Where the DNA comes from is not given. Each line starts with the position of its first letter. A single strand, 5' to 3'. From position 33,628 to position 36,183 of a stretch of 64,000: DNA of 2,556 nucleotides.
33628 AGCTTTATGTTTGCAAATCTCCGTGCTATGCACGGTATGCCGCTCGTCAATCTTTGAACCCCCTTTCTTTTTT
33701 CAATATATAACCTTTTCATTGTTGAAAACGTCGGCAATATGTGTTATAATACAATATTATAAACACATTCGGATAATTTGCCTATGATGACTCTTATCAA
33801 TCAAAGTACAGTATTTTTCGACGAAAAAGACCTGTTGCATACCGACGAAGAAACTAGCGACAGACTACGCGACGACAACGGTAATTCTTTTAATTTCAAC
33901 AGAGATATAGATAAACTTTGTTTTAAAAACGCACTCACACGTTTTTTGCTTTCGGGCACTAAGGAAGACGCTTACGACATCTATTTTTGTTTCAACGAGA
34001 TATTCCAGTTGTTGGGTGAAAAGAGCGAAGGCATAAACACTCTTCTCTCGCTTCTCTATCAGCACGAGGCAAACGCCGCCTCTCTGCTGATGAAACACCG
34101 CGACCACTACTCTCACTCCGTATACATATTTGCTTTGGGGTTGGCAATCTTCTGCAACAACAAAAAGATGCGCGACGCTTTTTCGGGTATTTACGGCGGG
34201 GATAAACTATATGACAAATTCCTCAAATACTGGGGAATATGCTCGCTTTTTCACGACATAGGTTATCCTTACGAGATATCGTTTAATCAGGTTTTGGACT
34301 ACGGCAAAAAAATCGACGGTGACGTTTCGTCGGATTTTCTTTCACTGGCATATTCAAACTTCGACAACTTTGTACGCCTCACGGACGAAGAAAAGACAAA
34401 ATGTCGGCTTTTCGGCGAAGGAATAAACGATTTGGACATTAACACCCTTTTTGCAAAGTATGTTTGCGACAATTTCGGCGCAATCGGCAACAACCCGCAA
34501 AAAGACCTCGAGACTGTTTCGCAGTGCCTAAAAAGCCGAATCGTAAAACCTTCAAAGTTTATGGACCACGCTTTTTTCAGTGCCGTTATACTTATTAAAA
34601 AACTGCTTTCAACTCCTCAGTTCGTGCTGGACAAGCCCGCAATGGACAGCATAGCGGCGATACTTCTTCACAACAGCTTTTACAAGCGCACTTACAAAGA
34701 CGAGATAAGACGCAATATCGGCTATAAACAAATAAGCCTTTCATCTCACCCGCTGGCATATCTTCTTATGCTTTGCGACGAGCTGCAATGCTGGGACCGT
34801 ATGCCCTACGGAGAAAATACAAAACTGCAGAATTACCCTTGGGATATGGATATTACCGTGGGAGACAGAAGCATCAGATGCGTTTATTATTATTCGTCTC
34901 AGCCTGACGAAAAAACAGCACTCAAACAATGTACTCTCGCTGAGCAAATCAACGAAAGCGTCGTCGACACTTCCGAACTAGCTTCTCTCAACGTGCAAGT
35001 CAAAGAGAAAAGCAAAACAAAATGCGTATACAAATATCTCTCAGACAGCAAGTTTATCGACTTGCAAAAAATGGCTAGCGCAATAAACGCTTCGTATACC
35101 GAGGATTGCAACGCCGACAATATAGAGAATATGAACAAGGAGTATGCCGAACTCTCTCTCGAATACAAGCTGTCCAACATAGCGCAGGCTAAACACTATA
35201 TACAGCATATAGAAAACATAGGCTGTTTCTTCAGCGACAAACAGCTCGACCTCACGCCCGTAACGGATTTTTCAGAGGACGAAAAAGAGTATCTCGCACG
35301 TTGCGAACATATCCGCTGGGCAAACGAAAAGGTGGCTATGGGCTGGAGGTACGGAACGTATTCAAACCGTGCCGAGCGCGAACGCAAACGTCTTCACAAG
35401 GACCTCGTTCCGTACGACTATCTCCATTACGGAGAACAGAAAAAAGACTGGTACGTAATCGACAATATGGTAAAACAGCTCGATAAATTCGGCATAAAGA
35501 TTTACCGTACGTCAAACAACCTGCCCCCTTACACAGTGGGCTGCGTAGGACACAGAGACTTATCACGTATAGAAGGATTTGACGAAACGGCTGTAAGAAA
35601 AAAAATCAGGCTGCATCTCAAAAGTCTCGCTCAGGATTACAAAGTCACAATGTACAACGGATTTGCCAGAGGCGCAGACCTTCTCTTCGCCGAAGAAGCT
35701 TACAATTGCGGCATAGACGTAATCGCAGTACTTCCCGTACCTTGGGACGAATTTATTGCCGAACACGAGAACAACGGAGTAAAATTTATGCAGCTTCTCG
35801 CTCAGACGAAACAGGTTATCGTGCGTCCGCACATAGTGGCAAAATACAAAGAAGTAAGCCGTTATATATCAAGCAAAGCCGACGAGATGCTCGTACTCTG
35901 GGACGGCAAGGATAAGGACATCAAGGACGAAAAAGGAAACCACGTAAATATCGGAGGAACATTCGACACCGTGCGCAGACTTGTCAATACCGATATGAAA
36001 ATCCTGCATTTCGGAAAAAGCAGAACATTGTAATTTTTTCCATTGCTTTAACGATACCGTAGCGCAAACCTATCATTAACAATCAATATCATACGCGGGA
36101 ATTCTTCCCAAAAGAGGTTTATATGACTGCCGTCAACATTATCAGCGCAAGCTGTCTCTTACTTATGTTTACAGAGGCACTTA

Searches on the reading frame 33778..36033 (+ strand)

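Call 44: search_protein_families(library=pfam, proteins=[window:33778-36033:+], max_evalue=0.001)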
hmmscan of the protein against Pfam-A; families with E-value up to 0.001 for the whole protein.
window:33778-36033:+ (751 aa): 1 family
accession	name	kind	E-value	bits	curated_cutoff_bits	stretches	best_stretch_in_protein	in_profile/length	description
PF02026.21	RyR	-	1.3e-09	38.5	27.4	1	503-575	21-89/91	RyR domain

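Call 78: search_protein_families(library=padloc, proteins=[window:33778-36033:+], max_evalue=0.01)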
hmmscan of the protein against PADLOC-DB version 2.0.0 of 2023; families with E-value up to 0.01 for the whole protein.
window:33778-36033:+ (751 aa): 1 family
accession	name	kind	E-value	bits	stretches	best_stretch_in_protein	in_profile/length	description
PDLC03961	ShosA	-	0.0059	13.9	0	586-658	117-181/303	-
